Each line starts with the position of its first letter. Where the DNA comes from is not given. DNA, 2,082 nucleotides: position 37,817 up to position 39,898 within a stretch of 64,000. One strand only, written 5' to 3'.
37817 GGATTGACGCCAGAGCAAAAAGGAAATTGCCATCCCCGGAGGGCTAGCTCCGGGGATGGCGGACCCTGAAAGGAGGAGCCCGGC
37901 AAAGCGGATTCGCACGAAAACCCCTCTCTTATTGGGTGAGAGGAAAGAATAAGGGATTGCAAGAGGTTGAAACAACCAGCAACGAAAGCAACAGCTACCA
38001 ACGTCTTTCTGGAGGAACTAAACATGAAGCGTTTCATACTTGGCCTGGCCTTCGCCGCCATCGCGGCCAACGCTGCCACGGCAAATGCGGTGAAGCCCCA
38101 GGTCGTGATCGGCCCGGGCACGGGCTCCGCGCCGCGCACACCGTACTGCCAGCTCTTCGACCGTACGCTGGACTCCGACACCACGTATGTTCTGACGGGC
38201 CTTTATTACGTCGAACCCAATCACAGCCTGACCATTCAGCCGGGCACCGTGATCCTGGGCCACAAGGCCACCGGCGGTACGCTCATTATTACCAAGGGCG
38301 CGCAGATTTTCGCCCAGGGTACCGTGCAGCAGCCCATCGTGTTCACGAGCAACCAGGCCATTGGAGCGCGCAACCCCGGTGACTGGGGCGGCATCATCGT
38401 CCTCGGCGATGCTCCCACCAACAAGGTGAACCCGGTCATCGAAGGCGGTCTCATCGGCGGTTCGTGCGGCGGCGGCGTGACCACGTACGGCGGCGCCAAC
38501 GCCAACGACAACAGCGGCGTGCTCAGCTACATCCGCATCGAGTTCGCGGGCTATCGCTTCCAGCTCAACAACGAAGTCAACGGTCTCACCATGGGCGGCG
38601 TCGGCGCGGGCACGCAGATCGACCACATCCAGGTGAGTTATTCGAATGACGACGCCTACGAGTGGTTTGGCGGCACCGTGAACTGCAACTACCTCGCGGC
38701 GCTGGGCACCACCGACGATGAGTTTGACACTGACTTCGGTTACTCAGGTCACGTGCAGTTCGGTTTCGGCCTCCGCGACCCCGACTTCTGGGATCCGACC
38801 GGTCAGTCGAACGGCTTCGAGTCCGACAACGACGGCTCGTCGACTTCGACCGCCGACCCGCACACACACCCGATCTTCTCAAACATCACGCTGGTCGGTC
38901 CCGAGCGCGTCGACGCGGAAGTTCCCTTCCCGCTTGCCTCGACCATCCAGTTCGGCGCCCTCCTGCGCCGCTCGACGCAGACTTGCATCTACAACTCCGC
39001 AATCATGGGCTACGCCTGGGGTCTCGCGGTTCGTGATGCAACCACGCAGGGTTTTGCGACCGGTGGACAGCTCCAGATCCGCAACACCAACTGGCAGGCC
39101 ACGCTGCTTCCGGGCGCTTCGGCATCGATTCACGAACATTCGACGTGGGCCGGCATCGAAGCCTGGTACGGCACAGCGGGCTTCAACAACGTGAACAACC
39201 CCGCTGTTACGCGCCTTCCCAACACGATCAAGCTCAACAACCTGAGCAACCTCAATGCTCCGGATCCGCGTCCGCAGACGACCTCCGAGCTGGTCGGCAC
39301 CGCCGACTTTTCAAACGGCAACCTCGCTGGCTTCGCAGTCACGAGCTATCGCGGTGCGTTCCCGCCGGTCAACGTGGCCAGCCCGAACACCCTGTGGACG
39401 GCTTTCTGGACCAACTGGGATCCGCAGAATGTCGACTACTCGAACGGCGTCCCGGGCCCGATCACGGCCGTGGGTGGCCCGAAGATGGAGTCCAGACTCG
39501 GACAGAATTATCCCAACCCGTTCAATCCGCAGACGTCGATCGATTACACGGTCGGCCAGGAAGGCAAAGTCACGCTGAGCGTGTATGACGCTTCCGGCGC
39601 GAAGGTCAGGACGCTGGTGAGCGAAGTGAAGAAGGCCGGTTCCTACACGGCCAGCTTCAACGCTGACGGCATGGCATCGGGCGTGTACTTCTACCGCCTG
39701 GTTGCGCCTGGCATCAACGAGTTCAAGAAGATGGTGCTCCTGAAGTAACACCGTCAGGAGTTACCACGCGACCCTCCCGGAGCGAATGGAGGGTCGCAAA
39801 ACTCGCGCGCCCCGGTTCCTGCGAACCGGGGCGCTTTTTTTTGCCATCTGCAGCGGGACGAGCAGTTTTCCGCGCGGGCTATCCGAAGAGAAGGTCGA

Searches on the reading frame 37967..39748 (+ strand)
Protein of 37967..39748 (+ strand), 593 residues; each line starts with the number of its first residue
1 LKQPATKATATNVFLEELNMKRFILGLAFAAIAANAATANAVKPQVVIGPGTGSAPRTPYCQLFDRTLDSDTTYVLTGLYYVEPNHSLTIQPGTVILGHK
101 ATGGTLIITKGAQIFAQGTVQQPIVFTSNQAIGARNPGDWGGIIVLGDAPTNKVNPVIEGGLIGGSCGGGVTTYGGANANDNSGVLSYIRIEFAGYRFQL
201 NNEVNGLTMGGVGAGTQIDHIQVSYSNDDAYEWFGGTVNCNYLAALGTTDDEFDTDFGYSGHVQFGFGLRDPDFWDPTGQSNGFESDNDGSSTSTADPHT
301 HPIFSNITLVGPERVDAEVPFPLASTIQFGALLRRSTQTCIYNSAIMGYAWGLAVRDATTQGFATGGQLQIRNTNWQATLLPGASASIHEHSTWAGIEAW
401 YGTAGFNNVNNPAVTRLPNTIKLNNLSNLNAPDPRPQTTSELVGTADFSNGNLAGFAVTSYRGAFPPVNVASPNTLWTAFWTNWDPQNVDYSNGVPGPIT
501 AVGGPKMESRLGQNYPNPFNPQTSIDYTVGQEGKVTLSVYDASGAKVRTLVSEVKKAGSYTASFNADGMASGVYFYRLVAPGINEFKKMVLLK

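Call 8: search_protein_families(library=pfam, proteins=[window:37967-39748:+], max_evalue=0.0001)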
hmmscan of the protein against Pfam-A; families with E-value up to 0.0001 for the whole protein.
window:37967-39748:+ (593 aa): 1 family
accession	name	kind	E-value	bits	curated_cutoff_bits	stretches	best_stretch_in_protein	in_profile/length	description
PF18962.6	Por_Secre_tail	-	8.5e-09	36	27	1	515-590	2-74/75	Secretion system C-terminal sorting domain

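Call 42: search_protein_families(library=pfam, proteins=[window:37967-39748:+], max_evalue=5)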
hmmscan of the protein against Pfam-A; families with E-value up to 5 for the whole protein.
window:37967-39748:+ (593 aa): 2 families
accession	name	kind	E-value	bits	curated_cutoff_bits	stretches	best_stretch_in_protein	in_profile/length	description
PF18962.6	Por_Secre_tail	-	8.5e-09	36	27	1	515-590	2-74/75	Secretion system C-terminal sorting domain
PF13860.13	FlgD_ig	-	0.00085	19.7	27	1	532-574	22-69/79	FlgD Ig-like domain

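Call 43: search_protein_families(library=ncbifam, proteins=[window:37967-39748:+], max_evalue=1)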
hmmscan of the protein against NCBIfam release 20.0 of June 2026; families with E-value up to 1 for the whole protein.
window:37967-39748:+ (593 aa): 6 families
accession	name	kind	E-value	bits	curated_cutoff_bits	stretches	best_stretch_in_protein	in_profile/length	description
TIGR04183.1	Por_Secre_tail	domain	2.3e-10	40.3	23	1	515-590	2-70/72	T9SS type A sorting domain-containing protein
NF052323.1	T9SSA_dep_M6i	equivalog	4.9e-08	31.4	600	1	514-585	960-1030/1043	T9SS-dependent M6-like inactivated metalloprotease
NF038113.1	T9SSA_dep_M36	equivalog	6.8e-08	31.1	885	1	505-590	786-867/869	T9SS-dependent M36 family metallopeptidase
NF033707.1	T9SS_sortase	equivalog_domain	0.00022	19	420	1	507-579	994-1076/1095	type IX secretion system sortase PorU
NF043008.1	Cyt550_Brdyrhiz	equivalog_domain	0.029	14.5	240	1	146-209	43-103/131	cytochrome c-550 CycA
NF009276.0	PRK12633.1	equivalog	0.046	13.4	383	1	530-566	126-162/234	flagellar basal body rod modification protein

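Call 56: find_homologous_proteins(query=window:38021-39748:+)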
Query window:38021-39748:+ (575 aa): 7978 proteins with E <= 0.001 among 8000 candidates; the best 120 are listed.
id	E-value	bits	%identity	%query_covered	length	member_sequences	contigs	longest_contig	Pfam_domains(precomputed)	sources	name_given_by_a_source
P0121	0.0e+0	1249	95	100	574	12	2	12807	PF18962.8,PF28492.1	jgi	jgi:hypothetical protein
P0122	0.0e+0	1191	54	96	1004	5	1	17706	PF18962.8,PF28492.1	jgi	-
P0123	0.0e+0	1190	55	96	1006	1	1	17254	PF18962.8,PF28492.1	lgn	-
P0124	0.0e+0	1173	54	96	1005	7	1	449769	PF18962.8,PF28492.1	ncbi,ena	-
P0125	0.0e+0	1172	54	96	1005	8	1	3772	PF18962.8,PF28492.1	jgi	jgi:hypothetical protein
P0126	0.0e+0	1170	55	96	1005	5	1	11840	PF18962.8,PF28492.1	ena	-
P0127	0.0e+0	1154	55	96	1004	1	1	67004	PF18962.8,PF28492.1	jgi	jgi:hypothetical protein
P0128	0.0e+0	1151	53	96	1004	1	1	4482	PF18962.8,PF28492.1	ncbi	-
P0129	0.0e+0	1144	53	96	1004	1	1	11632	PF18962.8,PF28492.1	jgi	jgi:hypothetical protein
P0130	0.0e+0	1081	82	100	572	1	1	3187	PF18962.8,PF28492.1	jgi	-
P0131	0.0e+0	1032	78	100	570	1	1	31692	PF18962.8,PF28492.1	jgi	jgi:hypothetical protein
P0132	0.0e+0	1018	77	100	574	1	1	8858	PF18962.8,PF28492.1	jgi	jgi:Secretion system C-terminal sorting domain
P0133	4.8e-298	1008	78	100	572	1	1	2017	PF18962.8,PF28492.1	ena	-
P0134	6.2e-289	978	76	100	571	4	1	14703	PF18962.8,PF28492.1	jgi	jgi:hypothetical protein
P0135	8.8e-287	971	74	100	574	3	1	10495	PF18962.8,PF28492.1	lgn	-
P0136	4.0e-283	959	74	100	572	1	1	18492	PF18962.8,PF28492.1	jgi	jgi:Secretion system C-terminal sorting domain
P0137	7.9e-279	944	73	96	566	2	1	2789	PF18962.8,PF28492.1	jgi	jgi:hypothetical protein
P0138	1.1e-275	934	72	100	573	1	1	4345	PF18962.8,PF28492.1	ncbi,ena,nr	ncbi:MAG TPA: T9SS type A sorting domain-containing protein [Candidatus Krumholzibacteria bacterium]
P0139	2.0e-271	920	71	100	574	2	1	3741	PF18962.8,PF28492.1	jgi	jgi:hypothetical protein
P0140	1.1e-268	911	70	100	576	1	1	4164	PF18962.8,PF28492.1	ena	-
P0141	2.4e-267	906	48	95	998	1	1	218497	PF18962.8,PF28492.1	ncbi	-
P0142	2.6e-266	903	70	100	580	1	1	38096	PF18962.8,PF28492.1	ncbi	-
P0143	2.2e-265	900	71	96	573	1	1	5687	PF18962.8,PF28492.1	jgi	jgi:hypothetical protein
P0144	9.0e-265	898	69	100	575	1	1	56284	PF18962.8,PF28492.1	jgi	jgi:hypothetical protein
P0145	1.9e-264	897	50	96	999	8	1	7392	PF18962.8,PF28492.1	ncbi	-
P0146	5.5e-263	892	69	100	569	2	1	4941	PF18962.8,PF28492.1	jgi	-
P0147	1.7e-262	890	70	100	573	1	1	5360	PF18962.8,PF28492.1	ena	-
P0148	2.5e-258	877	68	100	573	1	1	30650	PF18962.8,PF28492.1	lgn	-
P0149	8.5e-257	872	46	97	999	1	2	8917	PF18962.8,PF28492.1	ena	-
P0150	6.0e-252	856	66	100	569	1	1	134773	PF18962.8,PF28492.1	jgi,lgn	-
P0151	1.9e-250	851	66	100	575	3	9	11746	PF18962.8,PF28492.1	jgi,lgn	jgi:hypothetical protein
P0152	2.4e-249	847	65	100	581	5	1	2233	PF18962.8,PF28492.1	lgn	-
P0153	2.3e-248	844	65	100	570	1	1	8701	PF18962.8,PF28492.1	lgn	-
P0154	3.7e-248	843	65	100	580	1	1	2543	PF18962.8,PF28492.1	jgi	jgi:hypothetical protein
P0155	3.8e-247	840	65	100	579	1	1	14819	PF18962.8,PF28492.1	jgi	jgi:hypothetical protein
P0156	5.9e-247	839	65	100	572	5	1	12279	PF18962.8,PF28492.1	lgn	-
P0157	1.1e-246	838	65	100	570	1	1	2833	PF18962.8,PF28492.1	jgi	jgi:hypothetical protein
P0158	6.8e-246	836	65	100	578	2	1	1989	PF18962.8,PF28492.1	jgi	jgi:hypothetical protein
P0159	2.3e-245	834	65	100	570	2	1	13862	PF18962.8,PF28492.1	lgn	-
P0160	5.2e-245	833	64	100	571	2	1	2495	PF18962.8,PF28492.1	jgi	jgi:hypothetical protein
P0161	1.9e-244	831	63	100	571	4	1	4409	PF18962.8,PF13860.13,PF28492.1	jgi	jgi:hypothetical protein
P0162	3.6e-244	830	65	100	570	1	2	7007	PF18962.8,PF28492.1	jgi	jgi:hypothetical protein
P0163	6.4e-244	829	65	100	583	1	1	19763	PF18962.8,PF28492.1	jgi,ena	-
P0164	2.9e-243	827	64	100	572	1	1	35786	PF18962.8,PF28492.1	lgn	-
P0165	2.9e-242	824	65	100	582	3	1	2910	PF18962.8,PF28492.1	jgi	jgi:hypothetical protein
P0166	3.0e-242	824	49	84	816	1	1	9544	PF28492.1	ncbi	ncbi:MAG: hypothetical protein ACOYNS_13565, partial [Bacteroidota bacterium]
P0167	3.5e-242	823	64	100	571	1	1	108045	PF18962.8,PF28492.1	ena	-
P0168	9.0e-242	822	65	100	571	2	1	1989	PF18962.8,PF28492.1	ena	-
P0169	1.7e-241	821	64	100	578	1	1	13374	PF18962.8,PF28492.1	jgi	jgi:hypothetical protein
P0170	4.8e-241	820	66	96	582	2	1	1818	PF18962.8,PF28492.1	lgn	-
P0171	1.5e-239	815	64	100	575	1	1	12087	PF18962.8,PF28492.1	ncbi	-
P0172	4.1e-239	813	63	97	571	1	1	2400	PF18962.8,PF28492.1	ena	-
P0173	5.2e-238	810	64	100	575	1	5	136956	PF18962.8,PF28492.1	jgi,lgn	jgi:hypothetical protein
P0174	1.6e-236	805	64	100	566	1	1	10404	PF18962.8,PF28492.1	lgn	-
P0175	1.8e-236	804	64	100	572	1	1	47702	PF18962.8,PF28492.1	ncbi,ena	-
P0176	2.0e-236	804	64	100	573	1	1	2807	PF18962.8,PF28492.1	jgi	jgi:hypothetical protein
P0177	3.7e-236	803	64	100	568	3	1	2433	PF18962.8,PF28492.1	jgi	jgi:hypothetical protein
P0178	2.7e-235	801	64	96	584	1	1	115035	PF18962.8,PF28492.1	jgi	jgi:Secretion system C-terminal sorting domain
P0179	8.7e-235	799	62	100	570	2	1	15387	PF18962.8,PF28492.1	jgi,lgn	jgi:hypothetical protein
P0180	2.6e-234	797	62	100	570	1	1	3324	PF18962.8,PF28492.1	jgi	jgi:Secretion system C-terminal sorting domain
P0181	1.0e-233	795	62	100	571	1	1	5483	PF18962.8,PF28492.1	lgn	-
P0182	6.5e-233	793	62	100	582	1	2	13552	PF18962.8,PF28492.1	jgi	jgi:hypothetical protein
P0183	8.6e-233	792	62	100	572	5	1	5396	PF18962.8,PF28492.1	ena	-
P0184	1.9e-232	791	62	97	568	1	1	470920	PF18962.8,PF28492.1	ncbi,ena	-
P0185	9.8e-232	789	64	100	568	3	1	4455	PF18962.8,PF28492.1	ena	-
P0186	4.5e-227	773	62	100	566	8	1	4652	PF18962.8,PF28492.1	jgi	jgi:hypothetical protein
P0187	1.7e-224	765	63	100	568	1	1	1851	PF18962.8,PF28492.1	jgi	jgi:hypothetical protein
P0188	5.6e-223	760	62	97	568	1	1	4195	PF18962.8,PF28492.1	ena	-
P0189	1.7e-222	758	60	100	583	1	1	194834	PF18962.8,PF28492.1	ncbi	-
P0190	3.8e-217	741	47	92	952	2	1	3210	PF18962.8,PF28492.1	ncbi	-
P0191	2.2e-215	735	46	92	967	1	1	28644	PF18962.8,PF28492.1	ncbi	-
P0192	5.4e-215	734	46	92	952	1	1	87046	PF18962.8,PF28492.1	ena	-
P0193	6.5e-207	707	45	92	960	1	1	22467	PF18962.8,PF00805.29,PF28492.1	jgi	-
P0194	1.9e-205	702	46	92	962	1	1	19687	PF18962.8,PF28492.1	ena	-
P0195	1.7e-204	699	70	77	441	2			PF28492.1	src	-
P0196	2.6e-204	698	67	82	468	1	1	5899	PF18962.8,PF28492.1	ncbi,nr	ncbi:MAG TPA: T9SS type A sorting domain-containing protein, partial [Candidatus Krumholzibacteria b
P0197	2.5e-202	692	78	67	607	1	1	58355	PF28492.1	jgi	jgi:hypothetical protein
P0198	5.9e-202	690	58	96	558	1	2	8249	PF18962.8,PF28492.1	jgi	jgi:hypothetical protein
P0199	6.2e-202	690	44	92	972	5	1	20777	PF18962.8,PF00805.29,PF28492.1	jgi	-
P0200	3.7e-198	678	43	92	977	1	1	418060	PF18962.8,PF28492.1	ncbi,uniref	ncbi:T9SS type A sorting domain-containing protein [Melioribacter sp. OK-6-Me]|uniref:T9SS type A so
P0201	1.7e-196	672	43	92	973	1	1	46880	PF18962.8,PF28492.1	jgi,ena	-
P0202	3.9e-196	671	43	92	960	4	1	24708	PF18962.8,PF00805.29,PF28492.1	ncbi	-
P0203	2.8e-193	662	54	100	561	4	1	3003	PF18962.8,PF28492.1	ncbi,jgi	jgi:hypothetical protein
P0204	9.6e-193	660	40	92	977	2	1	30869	PF18962.8,PF28492.1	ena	-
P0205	5.0e-192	658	40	92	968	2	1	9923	PF18962.8,PF28492.1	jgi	jgi:hypothetical protein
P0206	1.5e-191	656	55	100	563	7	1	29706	PF18962.8,PF28492.1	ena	-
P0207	6.5e-191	654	67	77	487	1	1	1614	PF28492.1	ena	-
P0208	1.7e-190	653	53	100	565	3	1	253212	PF18962.8,PF28492.1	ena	-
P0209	2.3e-190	652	55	97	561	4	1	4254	PF18962.8,PF28492.1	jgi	jgi:hypothetical protein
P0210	2.6e-190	652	55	100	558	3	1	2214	PF28492.1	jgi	-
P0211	3.9e-189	648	54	99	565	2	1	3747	PF18962.8,PF28492.1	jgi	jgi:hypothetical protein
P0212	1.3e-188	646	55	97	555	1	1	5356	PF18962.8,PF28492.1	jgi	jgi:hypothetical protein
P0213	1.4e-187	643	55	96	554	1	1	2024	PF18962.8,PF28492.1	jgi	jgi:hypothetical protein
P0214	4.7e-187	641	53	96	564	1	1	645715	PF18962.8,PF28492.1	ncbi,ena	-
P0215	5.2e-187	641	55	97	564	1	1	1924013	PF18962.8,PF28492.1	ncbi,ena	-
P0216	1.8e-186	639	40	91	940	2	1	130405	PF18962.8,PF28492.1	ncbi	-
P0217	3.9e-186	638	55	96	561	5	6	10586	PF18962.8,PF28492.1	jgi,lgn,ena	jgi:hypothetical protein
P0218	4.8e-186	638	39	91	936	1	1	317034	PF18962.8,PF28492.1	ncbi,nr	ncbi:MAG TPA: T9SS type A sorting domain-containing protein [Bacteroidales bacterium]|nr:T9SS type A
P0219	8.5e-186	637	52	100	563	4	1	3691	PF18962.8,PF28492.1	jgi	-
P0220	1.9e-185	636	39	90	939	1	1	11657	PF18962.8,PF28492.1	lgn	-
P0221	5.0e-185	635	40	91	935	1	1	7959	PF18962.8,PF28492.1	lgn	-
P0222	7.2e-185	634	55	95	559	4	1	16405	PF18962.8,PF28492.1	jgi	-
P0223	8.6e-185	634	36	98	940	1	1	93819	PF18962.8,PF28492.1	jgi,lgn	jgi:hypothetical protein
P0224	3.5e-184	632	42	92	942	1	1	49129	PF18962.8,PF28492.1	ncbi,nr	ncbi:MAG: T9SS type A sorting domain-containing protein [candidate division KSB1 bacterium]|nr:T9SS 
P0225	4.4e-184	631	52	100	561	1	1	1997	PF18962.8,PF28492.1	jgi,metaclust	metaclust:\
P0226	5.2e-184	631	54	99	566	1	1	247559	PF18962.8,PF28492.1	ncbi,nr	ncbi:MAG: T9SS type A sorting domain-containing protein [bacterium]|nr:T9SS type A sorting domain-co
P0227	1.2e-183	630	41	92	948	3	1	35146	PF18962.8,PF28492.1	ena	-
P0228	1.8e-183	629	44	76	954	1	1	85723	PF18962.8,PF28492.1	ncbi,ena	-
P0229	1.9e-183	629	39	91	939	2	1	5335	PF18962.8,PF28492.1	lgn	-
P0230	3.1e-183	629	41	92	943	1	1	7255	PF18962.8,PF13860.13,PF28492.1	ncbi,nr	ncbi:T9SS type A sorting domain-containing protein [candidate division KSB1 bacterium]|nr:T9SS type 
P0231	3.7e-183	628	39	90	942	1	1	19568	PF18962.8,PF11634.14,PF28492.1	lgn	-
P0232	4.2e-183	628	53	99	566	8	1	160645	PF18962.8,PF28492.1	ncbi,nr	ncbi:MAG: T9SS type A sorting domain-containing protein [bacterium]|nr:T9SS type A sorting domain-co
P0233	5.7e-183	628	39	90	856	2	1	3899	PF18962.8,PF28492.1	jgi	jgi:hypothetical protein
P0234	6.2e-183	628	37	93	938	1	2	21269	PF18962.8,PF28492.1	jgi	jgi:hypothetical protein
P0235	6.9e-183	628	52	95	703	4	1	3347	PF18962.8,PF28492.1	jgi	jgi:hypothetical protein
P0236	1.8e-182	626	52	100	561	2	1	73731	PF18962.8,PF28492.1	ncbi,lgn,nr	ncbi:MAG: T9SS type A sorting domain-containing protein [Candidatus Latescibacteria bacterium]|nr:T9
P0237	2.8e-182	626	52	100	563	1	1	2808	PF18962.8,PF28492.1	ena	-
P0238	1.5e-181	623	39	91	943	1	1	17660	PF18962.8,PF11634.14,PF28492.1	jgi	jgi:hypothetical protein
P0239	1.5e-181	623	52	99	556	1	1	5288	PF18962.8,PF28492.1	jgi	jgi:hypothetical protein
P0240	1.6e-181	623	54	100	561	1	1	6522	PF18962.8,PF28492.1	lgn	-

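Call 68: predict_structure(alignment_id=A2)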
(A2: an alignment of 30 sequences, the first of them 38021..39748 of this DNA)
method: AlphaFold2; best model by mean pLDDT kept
length: 575 residues; sequences in the alignment: 30
mean_pLDDT: 85.0   pTM: 0.78
mean pLDDT of the five models: 85.0, 82.5, 81.6, 79.3, 79.3
residues with pLDDT >= 90: 301; 70-90: 192; 50-70: 56; < 50: 26
segments of 3 or more residues with pLDDT < 50: 1-3, 13-23, 480-489
pLDDT, mean of each block of 10 residues (from residue 1): 50 43 74 95 94 92 95 92 96 93 90 93 95 75 78 79 93 93 80 94 95 94 96 90 97 85 83 63 96 82 63 91 96 91 93 94 88 91 91 76 90 92 96 95 96 88 89 71 37 70 76 82 86 86 84 86 78 75
secondary structure, 60 per line:
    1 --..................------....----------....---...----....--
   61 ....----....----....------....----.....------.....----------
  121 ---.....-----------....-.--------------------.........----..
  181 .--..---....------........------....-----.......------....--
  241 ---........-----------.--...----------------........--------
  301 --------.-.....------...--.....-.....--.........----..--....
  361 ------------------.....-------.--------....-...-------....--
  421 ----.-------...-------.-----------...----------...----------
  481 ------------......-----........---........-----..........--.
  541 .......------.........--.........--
elements in order: H3-20 E27-30 E41-44 E48-50 E55-58 E61-64 E69-72 E77-80 E87-90 E95-99 E106-110 E124-128 E166-174 E179-181 E189-192 E199-206 E213-216 E222-228 E235-238 E244-251 E266-268 E285-292 E311-315 E322-324 E327-331 E333-337 H340-348 E357-360 H379-383 H400-403 E405-407 E415-418 E493-498 E504-511 E515-522 E528-537 E540-547 E554-562 E565-573

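Call 71: fold_search(model_id=the predicted structure, library=pdb)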
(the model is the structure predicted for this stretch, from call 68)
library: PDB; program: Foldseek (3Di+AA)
matches with E <= 10: 804; with E <= 0.001: 0
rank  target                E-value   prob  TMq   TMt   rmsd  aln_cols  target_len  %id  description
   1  4g5a_A                9.5e-03  1.00  0.11  0.51   4.1        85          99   14  Crystal structure of a putative member of duf 3244 protein family (BT_1867) from Bacteroides thetaiotaomicron VPI-5482 (released 2012-09-19)
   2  6f7d                  1.1e-02  0.18  0.16  0.16  26.8       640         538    9  Crystal structure of Dettilon tailspike protein (gp208) (released 2018-12-19)
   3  7vyv_A                1.3e-02  0.11  0.13  0.11  27.7       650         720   10  Cryo-EM structure of Depo32, a Klebsiella phage depolymerase targets the K2 serotype K. pneumoniae (released 2023-08-30)
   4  9i4f_A                1.5e-02  0.57  0.20  0.20  17.2       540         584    9  Blood Type B-converting alpha-1,3-galactosidase PpaGal from Pedobacter panaciterrae in its apo form (released 2025-03-12)
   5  8iq9_B                1.8e-02  0.30  0.19  0.19  27.1       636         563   10  Crystal structure of trimeric K2-2 TSP in complex with tetrasaccharide and octasaccharide (released 2024-02-21)
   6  8qb1_A                2.2e-02  1.00  0.11  0.55   4.8        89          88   18  C-terminal domain of mirolase from Tannerella forsythia (released 2024-02-28)
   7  2ya0                  2.6e-02  0.99  0.10  0.09   6.0        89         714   15  Catalytic Module of the Multi-modular glycogen-degrading pneumococcal virulence factor SpuA (released 2011-04-20)
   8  8iq9_A                2.7e-02  0.25  0.19  0.19  26.8       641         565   10  Crystal structure of trimeric K2-2 TSP in complex with tetrasaccharide and octasaccharide (released 2024-02-21)
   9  2ya1_A                4.3e-02  0.99  0.10  0.06   5.6        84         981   13  Product complex of a multi-modular glycogen-degrading pneumococcal virulence factor SpuA (released 2011-04-20)
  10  5gkq_A                4.5e-02  0.77  0.28  0.24  10.8       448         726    9  Structure of PL6 family alginate lyase AlyGC mutant-R241A (released 2017-02-08)
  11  3th0_A                4.5e-02  0.21  0.20  0.21  30.8       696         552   10  P22 Tailspike complexed with S.Paratyphi O antigen octasaccharide (released 2012-08-29)
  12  3sd2                  5.0e-02  1.00  0.13  0.67   3.5        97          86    8  Crystal structure of a putative member of duf3244 protein family (BT_3571) from Bacteroides thetaiotaomicron vpi-5482 at (released 2011-06-29)
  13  2ya2_A                6.0e-02  0.99  0.10  0.09   5.4        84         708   13  Catalytic Module of the Multi-modular glycogen-degrading pneumococcal virulence factor SpuA in complex with an inhibit (released 2011-04-20)
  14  8iq5_A                6.0e-02  0.18  0.19  0.19  27.5       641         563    9  Crystal structure of trimeric K2-2 TSP (released 2024-02-21)
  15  8qb1_C                6.6e-02  1.00  0.10  0.56   5.3        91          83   16  C-terminal domain of mirolase from Tannerella forsythia (released 2024-02-28)
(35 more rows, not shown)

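Call 96: search_dna_similar(query=window:38021-39748:+, collection=plasmids, mode=protein, max_rows=25, max_evalue=0.001)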
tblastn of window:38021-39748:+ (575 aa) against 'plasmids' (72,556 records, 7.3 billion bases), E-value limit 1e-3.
Records with a match: 31; places in all: 50; records where one place covers at least 80% of the query: 0.
Best place of each record, by identity: <60% 31.
By first word of the organism name: Pseudoalteromonas 14; Hymenobacter 2; Haloferax 2; Salinibacter 2; Parabacteroides 1; Phocaeicola 1; Indioceanicola 1; Marinobacter 1; Aureibacter 1; Alteromonas 1; and 5 more.
By predicted mobility (MOB-suite, as given by PLSDB): non-mobilizable 30; conjugative 1.
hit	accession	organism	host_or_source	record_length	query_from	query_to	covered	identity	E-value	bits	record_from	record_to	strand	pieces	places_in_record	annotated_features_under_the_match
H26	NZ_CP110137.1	Hymenobacter sp. YIM 151858-1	whole organism,soil sample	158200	48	473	74%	43.3%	7e-69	249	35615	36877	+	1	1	cell shape-determining protein MreB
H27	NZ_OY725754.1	Parabacteroides distasonis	-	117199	47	473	74%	39.5%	1e-66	242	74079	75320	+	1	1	Ig-like domain-containing protein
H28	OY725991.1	Phocaeicola massiliensis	-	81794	55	473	73%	39.6%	5e-69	249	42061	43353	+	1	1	none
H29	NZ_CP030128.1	Indioceanicola profundi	sediment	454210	69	466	69%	31.9%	7e-31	136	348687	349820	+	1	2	hypothetical protein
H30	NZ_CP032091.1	Pseudoalteromonas donghaensis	cell culture,seawater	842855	26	356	58%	32.1%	1e-21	107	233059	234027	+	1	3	hypothetical protein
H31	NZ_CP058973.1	Pseudoalteromonas sp. JSTW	cell culture,marine sediment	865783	26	356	58%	32.1%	1e-21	107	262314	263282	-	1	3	hypothetical protein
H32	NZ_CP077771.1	Pseudoalteromonas shioyasakiensis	Haliotis discus hannai,plate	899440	26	356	58%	31.8%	4e-21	105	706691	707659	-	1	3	hypothetical protein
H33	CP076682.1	Pseudoalteromonas shioyasakiensis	isolated microorganism,Ocean water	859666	26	356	58%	31.8%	4e-21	105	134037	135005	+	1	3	hypothetical protein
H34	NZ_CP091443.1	Pseudoalteromonas sp. CF6-2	sediment,South Sea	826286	26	332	53%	33.2%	2e-31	137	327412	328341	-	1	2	hypothetical protein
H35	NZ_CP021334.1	Marinobacter salarius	pure culture,Lava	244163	45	293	43%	41.0%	3e-38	158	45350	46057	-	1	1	hypothetical protein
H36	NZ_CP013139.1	Pseudoalteromonas sp. Bsw20308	seawater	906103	26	330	53%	33.2%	7e-31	136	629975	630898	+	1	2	hypothetical protein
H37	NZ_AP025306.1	Aureibacter tunicatorum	-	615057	49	331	49%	35.7%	2e-28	128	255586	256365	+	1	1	hypothetical protein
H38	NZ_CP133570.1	Pseudoalteromonas sp. HL-AS1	sediment core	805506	47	356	54%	32.0%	4e-22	108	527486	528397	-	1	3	hypothetical protein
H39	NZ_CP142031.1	Pseudoalteromonas sp. CuT4-3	whole organism,deep-sea sediment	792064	47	356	54%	32.0%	3e-21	106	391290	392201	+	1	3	hypothetical protein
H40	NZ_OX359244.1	Alteromonas macleodii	-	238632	47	332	50%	33.8%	8e-27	123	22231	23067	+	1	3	hypothetical protein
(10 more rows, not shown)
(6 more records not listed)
